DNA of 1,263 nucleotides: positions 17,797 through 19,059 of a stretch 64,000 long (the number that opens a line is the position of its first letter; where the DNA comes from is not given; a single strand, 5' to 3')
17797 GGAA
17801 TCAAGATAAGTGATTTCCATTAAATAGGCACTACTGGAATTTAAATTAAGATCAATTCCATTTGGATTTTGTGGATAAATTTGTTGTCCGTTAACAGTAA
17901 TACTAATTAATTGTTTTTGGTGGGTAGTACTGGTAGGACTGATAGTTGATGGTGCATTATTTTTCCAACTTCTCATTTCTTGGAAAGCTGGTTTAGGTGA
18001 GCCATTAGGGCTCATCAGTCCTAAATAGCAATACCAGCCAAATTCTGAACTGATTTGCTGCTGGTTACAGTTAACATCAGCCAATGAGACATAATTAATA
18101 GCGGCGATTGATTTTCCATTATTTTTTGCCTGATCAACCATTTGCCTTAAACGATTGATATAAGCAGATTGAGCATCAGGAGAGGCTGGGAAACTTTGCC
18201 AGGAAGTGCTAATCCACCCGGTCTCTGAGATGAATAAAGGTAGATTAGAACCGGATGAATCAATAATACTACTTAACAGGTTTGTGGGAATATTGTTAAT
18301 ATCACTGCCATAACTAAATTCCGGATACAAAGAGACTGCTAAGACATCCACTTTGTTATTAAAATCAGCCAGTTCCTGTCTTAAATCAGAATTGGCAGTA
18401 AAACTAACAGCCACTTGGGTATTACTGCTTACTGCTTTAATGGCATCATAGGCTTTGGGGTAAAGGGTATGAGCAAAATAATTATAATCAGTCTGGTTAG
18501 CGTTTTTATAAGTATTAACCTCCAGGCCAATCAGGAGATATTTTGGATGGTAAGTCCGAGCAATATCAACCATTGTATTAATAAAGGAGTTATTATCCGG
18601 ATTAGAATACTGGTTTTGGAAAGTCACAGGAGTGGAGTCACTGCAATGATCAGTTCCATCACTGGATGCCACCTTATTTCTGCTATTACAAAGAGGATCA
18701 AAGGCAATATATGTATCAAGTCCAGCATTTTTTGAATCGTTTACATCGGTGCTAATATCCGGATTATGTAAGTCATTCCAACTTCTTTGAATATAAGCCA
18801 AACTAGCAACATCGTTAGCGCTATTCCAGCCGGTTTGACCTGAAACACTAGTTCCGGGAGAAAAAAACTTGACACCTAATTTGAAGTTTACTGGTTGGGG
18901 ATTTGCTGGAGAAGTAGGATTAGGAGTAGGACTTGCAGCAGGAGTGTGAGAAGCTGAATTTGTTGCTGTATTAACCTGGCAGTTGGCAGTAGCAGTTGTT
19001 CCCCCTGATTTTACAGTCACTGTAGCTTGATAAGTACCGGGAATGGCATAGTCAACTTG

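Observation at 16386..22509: Operon encoding a 1700-aa secreted multi-enzyme surface protein flanked by two small anchored proteins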

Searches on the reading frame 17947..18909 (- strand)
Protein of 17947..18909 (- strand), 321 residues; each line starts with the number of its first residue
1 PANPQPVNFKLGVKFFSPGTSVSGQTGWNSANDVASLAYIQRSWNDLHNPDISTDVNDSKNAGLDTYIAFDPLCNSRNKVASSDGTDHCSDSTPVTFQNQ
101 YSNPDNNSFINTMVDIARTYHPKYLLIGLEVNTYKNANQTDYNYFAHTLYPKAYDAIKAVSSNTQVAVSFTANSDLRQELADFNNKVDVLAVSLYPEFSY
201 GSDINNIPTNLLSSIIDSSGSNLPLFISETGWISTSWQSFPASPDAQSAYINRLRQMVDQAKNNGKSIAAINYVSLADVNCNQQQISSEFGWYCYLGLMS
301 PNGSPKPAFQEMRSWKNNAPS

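Call 6: search_protein_families(library=pfam, proteins=[window:17956-18900:-], max_evalue=5)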
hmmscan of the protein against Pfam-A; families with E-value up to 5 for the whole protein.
seq(315 aa): 1 family
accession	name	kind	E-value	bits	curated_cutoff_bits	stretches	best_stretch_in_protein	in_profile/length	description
PF07745.19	Glyco_hydro_53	-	1.8e-06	27.6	24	1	124-259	138-291/340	Glycosyl hydrolase family 53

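Call 18: find_homologous_proteins(query=window:17947-18909:-, max_evalue=0.001)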
Query window:17947-18909:- (321 aa): 1 proteins with E <= 0.001 among 1083 candidates.
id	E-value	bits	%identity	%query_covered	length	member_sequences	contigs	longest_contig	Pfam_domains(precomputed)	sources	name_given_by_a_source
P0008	9.0e-50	188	38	97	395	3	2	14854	-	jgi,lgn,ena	-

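Call 24: search_solved_structures(query=A2, max_evalue=10, show_alignments=4)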
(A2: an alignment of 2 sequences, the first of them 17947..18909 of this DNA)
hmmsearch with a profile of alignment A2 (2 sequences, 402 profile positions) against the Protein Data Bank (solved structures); distinct sequences matched with E-value up to 10: 13.
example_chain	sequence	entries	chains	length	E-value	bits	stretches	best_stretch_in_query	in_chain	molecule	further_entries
4hpg_A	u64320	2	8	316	0.0005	22.6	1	276-348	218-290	Beta-1,3-glucanase | Beta-1,3-glucanase form 'RRII Gln 2'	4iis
3mwr_A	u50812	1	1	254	0.028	16.8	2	307-363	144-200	Ribonuclease pancreatic, LINKER, Ribonuclease pancreatic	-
3mwq_A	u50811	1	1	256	0.029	16.7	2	307-363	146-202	Ribonuclease pancreatic, LINKER, Ribonuclease pancreatic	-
3mx8_A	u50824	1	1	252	0.032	16.6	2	308-363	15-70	Ribonuclease pancreatic, LINKER, Ribonuclease pancreatic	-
1izq_A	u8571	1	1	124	0.22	13.8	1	308-365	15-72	RIBONUCLEASE A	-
6een_A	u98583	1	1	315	0.24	13.7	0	318-346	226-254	Designer Pentatricopeptide Protein dPPR10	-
1izp_A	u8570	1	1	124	0.33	13.3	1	308-365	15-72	RIBONUCLEASE A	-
3dh6_A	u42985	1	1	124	0.35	13.2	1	308-365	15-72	Ribonuclease pancreatic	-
1a5q_A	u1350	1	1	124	0.39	13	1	308-367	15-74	RIBONUCLEASE A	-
3fkz_A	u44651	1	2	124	0.39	13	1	309-365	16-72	Ribonuclease pancreatic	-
1ssc_A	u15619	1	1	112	0.41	13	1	308-365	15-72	RIBONUCLEASE A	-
1ymn_A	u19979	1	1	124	0.41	12.9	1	308-366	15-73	Ribonuclease pancreatic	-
9u9f_A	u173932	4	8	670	0.72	12.2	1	224-272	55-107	SULTR-like phosphorus distribution transporter | Os06g0143700 protein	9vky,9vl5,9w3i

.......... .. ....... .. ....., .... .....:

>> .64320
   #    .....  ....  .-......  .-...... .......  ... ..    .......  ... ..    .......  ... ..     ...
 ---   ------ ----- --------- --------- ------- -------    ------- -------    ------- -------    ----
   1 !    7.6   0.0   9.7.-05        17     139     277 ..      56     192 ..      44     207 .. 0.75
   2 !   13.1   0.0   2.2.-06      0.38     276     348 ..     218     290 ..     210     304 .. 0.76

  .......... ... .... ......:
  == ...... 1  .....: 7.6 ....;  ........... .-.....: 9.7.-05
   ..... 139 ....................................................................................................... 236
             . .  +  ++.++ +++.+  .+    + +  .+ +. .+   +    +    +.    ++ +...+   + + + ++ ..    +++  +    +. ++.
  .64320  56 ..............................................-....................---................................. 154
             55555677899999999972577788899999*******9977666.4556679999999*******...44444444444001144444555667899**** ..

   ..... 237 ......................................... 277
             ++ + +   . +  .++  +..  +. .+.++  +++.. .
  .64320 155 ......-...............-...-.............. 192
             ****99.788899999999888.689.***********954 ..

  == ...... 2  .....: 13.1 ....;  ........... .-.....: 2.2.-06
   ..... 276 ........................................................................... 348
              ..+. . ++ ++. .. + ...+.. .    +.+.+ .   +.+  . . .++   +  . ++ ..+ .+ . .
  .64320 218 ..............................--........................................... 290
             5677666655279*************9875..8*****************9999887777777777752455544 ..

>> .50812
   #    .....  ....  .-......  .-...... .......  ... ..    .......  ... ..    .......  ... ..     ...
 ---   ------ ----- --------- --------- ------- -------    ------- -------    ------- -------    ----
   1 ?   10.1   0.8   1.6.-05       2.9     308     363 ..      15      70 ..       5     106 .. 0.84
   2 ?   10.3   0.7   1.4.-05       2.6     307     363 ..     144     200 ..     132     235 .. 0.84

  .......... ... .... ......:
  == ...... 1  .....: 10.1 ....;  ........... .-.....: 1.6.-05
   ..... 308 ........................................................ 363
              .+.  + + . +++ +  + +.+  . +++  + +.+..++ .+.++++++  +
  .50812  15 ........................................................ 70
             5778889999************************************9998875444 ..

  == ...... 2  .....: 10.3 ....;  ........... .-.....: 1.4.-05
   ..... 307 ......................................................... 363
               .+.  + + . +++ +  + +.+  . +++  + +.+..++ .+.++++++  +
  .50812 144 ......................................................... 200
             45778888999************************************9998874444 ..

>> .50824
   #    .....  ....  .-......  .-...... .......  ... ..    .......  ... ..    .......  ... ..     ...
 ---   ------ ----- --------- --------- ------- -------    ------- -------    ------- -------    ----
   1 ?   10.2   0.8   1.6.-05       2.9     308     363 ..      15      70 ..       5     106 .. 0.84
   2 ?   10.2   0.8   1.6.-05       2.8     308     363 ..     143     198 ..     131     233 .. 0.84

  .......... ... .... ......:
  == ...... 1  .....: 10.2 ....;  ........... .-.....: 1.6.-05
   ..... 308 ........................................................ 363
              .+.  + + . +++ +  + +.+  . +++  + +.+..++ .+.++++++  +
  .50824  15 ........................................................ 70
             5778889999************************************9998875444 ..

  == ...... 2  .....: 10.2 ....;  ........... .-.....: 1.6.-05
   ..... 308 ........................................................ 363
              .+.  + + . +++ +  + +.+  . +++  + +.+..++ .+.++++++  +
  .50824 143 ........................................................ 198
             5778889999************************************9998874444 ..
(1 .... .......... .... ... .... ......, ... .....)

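Call 25: search_protein_families(library=pfam, proteins=[P0008], max_evalue=0.1)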
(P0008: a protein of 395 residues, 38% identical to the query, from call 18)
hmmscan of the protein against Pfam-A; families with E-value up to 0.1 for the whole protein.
P0008 (395 aa): 2 families
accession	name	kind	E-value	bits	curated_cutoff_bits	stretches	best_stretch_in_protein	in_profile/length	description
PF19680.4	DUF6182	-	0.024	14.5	25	1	211-249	113-151/242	Family of unknown function (DUF6182)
PF00332.24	Glyco_hydro_17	-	0.031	14.3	28.2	1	270-332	209-272/306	Glycosyl hydrolases family 17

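Call 36: predict_structure(alignment_id=A2)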
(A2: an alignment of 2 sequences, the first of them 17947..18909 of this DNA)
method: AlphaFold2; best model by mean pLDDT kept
length: 321 residues; sequences in the alignment: 2
mean_pLDDT: 64.4   pTM: 0.71
mean pLDDT of the five models: 64.4, 63.7, 59.0, 57.3, 53.7
residues with pLDDT >= 90: 8; 70-90: 140; 50-70: 93; < 50: 80
segments of 3 or more residues with pLDDT < 50: 1-7, 17-20, 73-105, 196-201, 230-241, 276-280, 282-289
pLDDT, mean of each block of 10 residues (from residue 1): 47 58 61 79 57 78 83 40 36 44 56 85 79 64 76 89 85 69 81 55 56 56 70 40 67 76 75 55 46 59 69 72 41
secondary structure, 60 per line:
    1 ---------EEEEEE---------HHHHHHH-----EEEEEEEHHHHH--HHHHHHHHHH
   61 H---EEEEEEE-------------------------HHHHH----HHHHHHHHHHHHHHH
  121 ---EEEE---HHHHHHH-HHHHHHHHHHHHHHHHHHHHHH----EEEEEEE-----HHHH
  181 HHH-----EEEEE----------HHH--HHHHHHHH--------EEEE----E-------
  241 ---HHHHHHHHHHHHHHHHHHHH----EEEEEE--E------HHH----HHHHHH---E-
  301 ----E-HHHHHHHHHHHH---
elements in order: E10-15 H25-31 E37-43 H44-48 H51-61 E65-71 H97-101 H106-120 E124-127 H131-137 H139-160 E165-171 H177-183 E189-193 H209-216 E225-228 H244-263 E268-273 H290-295 H307-318
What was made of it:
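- On Clan GH-A glycoside hydrolases: Eight beta/alpha units in the model (call 36). Glu1084 follows strand 124-127 and Glu1183 follows strand 225-228 of the domain (call 36).
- Eight beta/alpha units, with Glu1084 right after beta4 and Glu1183 right after beta7 (call 36).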

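Call 40: fold_search(model_id=the predicted structure, library=pdb)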
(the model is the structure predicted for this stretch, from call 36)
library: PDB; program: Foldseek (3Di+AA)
matches with E <= 10: 1583; with E <= 0.001: 288
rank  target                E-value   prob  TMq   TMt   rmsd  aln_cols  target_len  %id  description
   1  6fhe                  2.0e-09  1.00  0.53  0.54   7.9       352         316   14  Highly active enzymes by automated modular backbone assembly and sequence design (released 2018-07-25)
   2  5oq3                  2.4e-08  1.00  0.51  0.46   7.5       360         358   11  High resolution structure of the functional region of Cwp19 from Clostridium difficile (released 2017-11-01)
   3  5oq2_B                2.6e-08  1.00  0.51  0.46   7.5       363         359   10  Se-SAD structure of the functional region of Cwp19 from Clostridium difficile (released 2017-11-01)
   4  5oq2_A                2.8e-08  1.00  0.52  0.47   7.3       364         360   11  Se-SAD structure of the functional region of Cwp19 from Clostridium difficile (released 2017-11-01)
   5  6srz_A                3.2e-08  1.00  0.49  0.52   7.4       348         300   14  Kemp Eliminase HG3.17 mutant Q50H, E47N, N300D Complexed with Transition State Analog 6-Nitrobenzotriazole (released 2020-04-01)
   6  6srw_A                3.5e-08  1.00  0.50  0.53   7.2       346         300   13  Kemp Eliminase HG3.17 mutant Q50F, E47N, N300D Complexed with Transition State Analog 6-Nitrobenzotriazole (released 2020-04-01)
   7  9g17_A                6.7e-08  1.00  0.58  0.47   6.7       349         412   13  Structure of PslG with a covalently- bound pentasaccharide (released 2025-03-05)
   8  6ss3_A                7.6e-08  1.00  0.49  0.52   7.2       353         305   14  Kemp Eliminase HG3.17 mutant Q50K, E47N, N300D Complexed with Transition State Analog 6-Nitrobenzotriazole (released 2020-04-01)
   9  8usi                  7.6e-08  1.00  0.49  0.51   7.1       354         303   13  Crystal Structure of Kemp Eliminase HG198 in unbound state, 280 K (released 2023-12-06)
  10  5bx9                  9.5e-08  1.00  0.57  0.46   6.7       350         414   11  Structure of PslG from Pseudomonas aeruginosa (released 2015-10-07)
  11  6srz_B                1.1e-07  1.00  0.49  0.52   7.3       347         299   13  Kemp Eliminase HG3.17 mutant Q50H, E47N, N300D Complexed with Transition State Analog 6-Nitrobenzotriazole (released 2020-04-01)
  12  6t5o_CCC              1.3e-07  1.00  0.61  0.33   6.3       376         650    9  Bacteroides salyersiae GH164 beta-mannosidase (released 2020-01-01)
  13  5rge                  1.4e-07  1.00  0.53  0.56   6.7       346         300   14  Crystal Structure of Kemp Eliminase HG3.17 with bound transition state analog, 277K (released 2020-07-22)
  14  6tu6_B                1.4e-07  1.00  0.50  0.53   7.2       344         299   13  Kemp Eliminase HG3.17 mutant Q50M, E47N, N300D Complexed with Transition State Analog 6-Nitrobenzotriazole (released 2020-04-01)
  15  6tu6_A                1.4e-07  1.00  0.50  0.52   7.2       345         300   13  Kemp Eliminase HG3.17 mutant Q50M, E47N, N300D Complexed with Transition State Analog 6-Nitrobenzotriazole (released 2020-04-01)
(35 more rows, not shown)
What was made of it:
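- Closest known: Glycosidases encoded inside exopolysaccharide operons. Same: Both are among the best fold matches (call 40).
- Foldseek finds GH-A barrels at E down to 2e-9 (call 40). PslG is among the top fold matches (call 40).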

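Call 45: find_encoding_contigs(protein=P0008, flank=8000, max_places=3)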
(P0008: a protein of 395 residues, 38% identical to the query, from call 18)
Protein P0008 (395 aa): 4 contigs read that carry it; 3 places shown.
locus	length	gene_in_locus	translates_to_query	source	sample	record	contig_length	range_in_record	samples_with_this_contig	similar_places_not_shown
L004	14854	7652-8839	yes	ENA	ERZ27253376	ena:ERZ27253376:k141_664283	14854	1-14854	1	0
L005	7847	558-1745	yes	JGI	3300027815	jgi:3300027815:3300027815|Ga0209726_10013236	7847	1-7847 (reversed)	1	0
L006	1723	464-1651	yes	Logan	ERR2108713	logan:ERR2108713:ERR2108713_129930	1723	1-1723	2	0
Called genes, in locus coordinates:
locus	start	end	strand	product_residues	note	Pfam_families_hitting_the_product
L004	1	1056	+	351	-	?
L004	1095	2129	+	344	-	PF01073:3Beta_HSD, PF01370:Epimerase, PF02719:Polysacc_synt_2, PF04321:RmlD_sub_bind, PF07993:NAD_binding_4 (faint), PF16363:GDP_Man_Dehyd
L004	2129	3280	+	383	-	PF03214:RGP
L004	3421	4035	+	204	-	PF14602:Hexapep_2 (faint), PF00132:Hexapep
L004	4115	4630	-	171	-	PF07977:FabA, PF22818:ApeI-like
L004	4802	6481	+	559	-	PF02366:PMT, PF13231:PMT_2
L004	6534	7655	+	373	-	PF13439:Glyco_transf_4 (weak), PF20706:GT4-conflict, PF00534:Glycos_transf_1, PF13692:Glyco_trans_1_4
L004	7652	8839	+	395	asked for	-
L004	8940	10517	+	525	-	PF04932:Wzy_C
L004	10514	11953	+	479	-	PF13231:PMT_2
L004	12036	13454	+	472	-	PF01637:ATPase_2, PF13191:AAA_16 (faint), PF13173:AAA_14 (weak), PF13401:AAA_22 (faint), PF03008:DUF234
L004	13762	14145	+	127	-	-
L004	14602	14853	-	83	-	?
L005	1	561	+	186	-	?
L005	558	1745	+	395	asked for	-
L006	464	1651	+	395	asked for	-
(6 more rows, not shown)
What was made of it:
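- Closest known: Glycosidases encoded inside exopolysaccharide operons. Same: Homologue P0008 lies in a glycan biosynthesis cluster, as PslG does (call 45).
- Homologue P0008 overlaps a GT4 gene inside a cluster with Wzy_C, PMT and an epimerase (call 45).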

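Call 52: find_related_loci(query=A2, collection=metagenome_contigs, flank=8000)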
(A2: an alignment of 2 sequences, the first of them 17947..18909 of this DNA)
Query A2 (321 aa) in metagenome_contigs; peptide patterns used: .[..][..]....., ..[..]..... (x = any residue, [..] = any of these).
156 stretches matched a pattern; 6 encode a relative of the query (tblastn E <= 1e-3); 6 distinct loci.
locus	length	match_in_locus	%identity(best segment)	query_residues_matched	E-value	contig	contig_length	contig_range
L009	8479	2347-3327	39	9-317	1e-64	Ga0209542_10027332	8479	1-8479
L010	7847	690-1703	38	5-316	1e-62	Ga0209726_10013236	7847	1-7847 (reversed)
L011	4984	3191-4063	33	33-317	4e-42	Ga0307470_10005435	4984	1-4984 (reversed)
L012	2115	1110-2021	33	20-317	8e-41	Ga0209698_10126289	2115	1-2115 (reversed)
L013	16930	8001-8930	33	12-314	3e-44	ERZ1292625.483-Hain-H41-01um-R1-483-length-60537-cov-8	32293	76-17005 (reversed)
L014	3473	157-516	35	203-321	4e-16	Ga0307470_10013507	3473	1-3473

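Call 56: search_protein_families(library=pfam, proteins=[L013:435-3128:-, L013:3187-3996:-, L013:4004-5260:-, L013:5348-6832:+, L013:9826-11034:+, L013:11155-12237:+, L009:3430-4017:+, L009:4022-5938:+, L009:6179-7360:+, L011:1203-2492:-], max_evalue=0.001)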
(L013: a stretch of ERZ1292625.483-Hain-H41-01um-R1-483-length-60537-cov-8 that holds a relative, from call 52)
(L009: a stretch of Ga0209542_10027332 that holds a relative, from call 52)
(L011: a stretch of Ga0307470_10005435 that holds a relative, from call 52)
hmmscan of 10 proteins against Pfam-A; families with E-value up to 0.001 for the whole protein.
L013:435-3128:- (897 aa): 18 families
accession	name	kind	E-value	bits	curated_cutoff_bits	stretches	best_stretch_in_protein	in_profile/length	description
PF07724.20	AAA_2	-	9.1e-71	237.7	27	1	605-779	1-166/166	AAA domain (Cdc48 subfamily)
PF17871.7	AAA_lid_9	-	2.5e-34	117.7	22.8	1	345-445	1-101/104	AAA lid domain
PF10431.15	ClpB_D2-small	-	4.3e-26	91.2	21.9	1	785-864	1-80/81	C-terminal, D2-small domain, of ClpB protein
PF00004.35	AAA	-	7.3e-24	85.1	21.2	2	206-337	2-124/131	ATPase family associated with various cellular activities (AAA)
PF07728.20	AAA_5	-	1.2e-17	64.7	22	1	610-730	2-124/139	AAA domain (dynein-related subfamily)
PF02861.25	Clp_N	-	8e-16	58.4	20.7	2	19-68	1-50/53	Clp amino terminal domain, pathogenicity island component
PF13191.12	AAA_16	-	5.3e-10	40.5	32.6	1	183-229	2-51/167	AAA ATPase domain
PF00158.32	Sigma54_activat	-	7.2e-10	39.2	20.2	1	608-725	23-139/168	Sigma-54 interaction domain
PF13401.12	AAA_22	-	5.2e-08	33.7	27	0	201-291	4-97/130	AAA domain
PF20720.3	nSTAND3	-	2.8e-06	27.5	27.2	0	201-228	16-43/155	Novel STAND NTPase 3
PF13173.12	AAA_14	-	3.7e-06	27.4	27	0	206-289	6-77/129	AAA domain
PF05621.17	TniB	-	1.1e-05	25.4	22.4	0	230-342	76-185/189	Bacterial TniB protein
PF12775.13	AAA_7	-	3.3e-05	24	25.8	0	610-656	36-82/181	P-loop containing dynein motor region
PF01695.23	IstB_IS21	-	7.2e-05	22.8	24.1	0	196-224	86-114/238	IstB-like ATP binding protein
PF01078.27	Mg_chelatase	-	0.00013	21.9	20.3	0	200-243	20-63/207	Magnesium chelatase, subunit ChlI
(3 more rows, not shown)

L013:3187-3996:- (269 aa): 1 family
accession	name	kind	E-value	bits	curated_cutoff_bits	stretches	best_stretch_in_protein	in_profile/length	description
PF13365.12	Trypsin_2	-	5.7e-10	40.5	27.6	1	117-236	13-143/144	Trypsin-like peptidase domain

L013:4004-5260:- (418 aa): 1 family
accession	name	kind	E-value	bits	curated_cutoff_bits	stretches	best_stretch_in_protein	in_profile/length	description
PF00266.25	Aminotran_5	-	3.5e-55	187.9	21.5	1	7-409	1-371/371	Aminotransferase class-V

L013:5348-6832:+ (494 aa): 7 families
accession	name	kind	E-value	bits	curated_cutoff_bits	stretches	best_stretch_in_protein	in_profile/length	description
PF00009.33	GTP_EFTU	-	8.2e-37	127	26.5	1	15-173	5-183/188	Elongation factor Tu GTP binding domain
PF11987.13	IF-2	-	5.2e-30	104.2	27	1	279-386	9-114/117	Translation-initiation factor 2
PF22042.2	EF-G_D2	-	6e-13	49.2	27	1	189-267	2-83/84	Elongation factor G domain 2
PF01926.29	MMR_HSR1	-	3.8e-11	43.5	21.9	1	16-123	2-113/113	50S ribosome-binding GTPase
PF00071.28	Ras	-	8e-08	32.5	21.6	1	16-173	2-157/162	Ras family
PF08477.19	Roc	-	7.1e-06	26.7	27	1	16-125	2-119/119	Ras of Complex, Roc, domain of DAPkinase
PF03193.22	RsgA_GTPase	-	0.00077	19.8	30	0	87-170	24-102/174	RsgA GTPase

L013:9826-11034:+ (402 aa): 0 families

L013:11155-12237:+ (360 aa): 0 families

L009:3430-4017:+ (195 aa): 4 families
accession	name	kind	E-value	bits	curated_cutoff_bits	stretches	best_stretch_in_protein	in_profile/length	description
PF00578.27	AhpC-TSA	-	5e-17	62.4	26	1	56-172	1-121/124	AhpC/TSA family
PF08534.16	Redoxin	-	6.4e-14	52.4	26.6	1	56-162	2-112/148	Redoxin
PF13905.12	Thioredoxin_8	-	1.7e-05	25.5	27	1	80-154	1-77/94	Thioredoxin-like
PF00085.26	Thioredoxin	-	0.0001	22.7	23.5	1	79-162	17-97/103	Thioredoxin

L009:4022-5938:+ (638 aa): 1 family
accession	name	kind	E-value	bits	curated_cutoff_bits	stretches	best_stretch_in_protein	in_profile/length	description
PF10708.14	DUF2510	-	0.00014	21.9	24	0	237-251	13-27/35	Protein of unknown function (DUF2510)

L009:6179-7360:+ (393 aa): 4 families
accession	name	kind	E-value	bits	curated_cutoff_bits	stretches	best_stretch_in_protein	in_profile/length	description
PF13173.12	AAA_14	-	6.8e-32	110.6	27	1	19-149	2-129/129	AAA domain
PF13635.12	DUF4143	-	6e-24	85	28.1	1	215-353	1-160/160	Domain of unknown function (DUF4143)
PF01637.24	ATPase_2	-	5.8e-05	23.5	33.2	0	15-48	16-49/225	ATPase domain predominantly from Archaea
PF13401.12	AAA_22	-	0.00012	22.8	27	0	18-118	4-123/130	AAA domain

L011:1203-2492:- (429 aa): 3 families
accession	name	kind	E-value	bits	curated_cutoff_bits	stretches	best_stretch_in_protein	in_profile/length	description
PF00534.26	Glycos_transf_1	-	4.8e-15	56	26.4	1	238-371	29-159/172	Glycosyl transferases group 1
PF13692.12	Glyco_trans_1_4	-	1.9e-12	48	27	1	237-368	15-140/142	Glycosyl transferases group 1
PF13439.12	Glyco_transf_4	-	5.4e-07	30.2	28.5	1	38-205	2-159/170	Glycosyltransferase Family 4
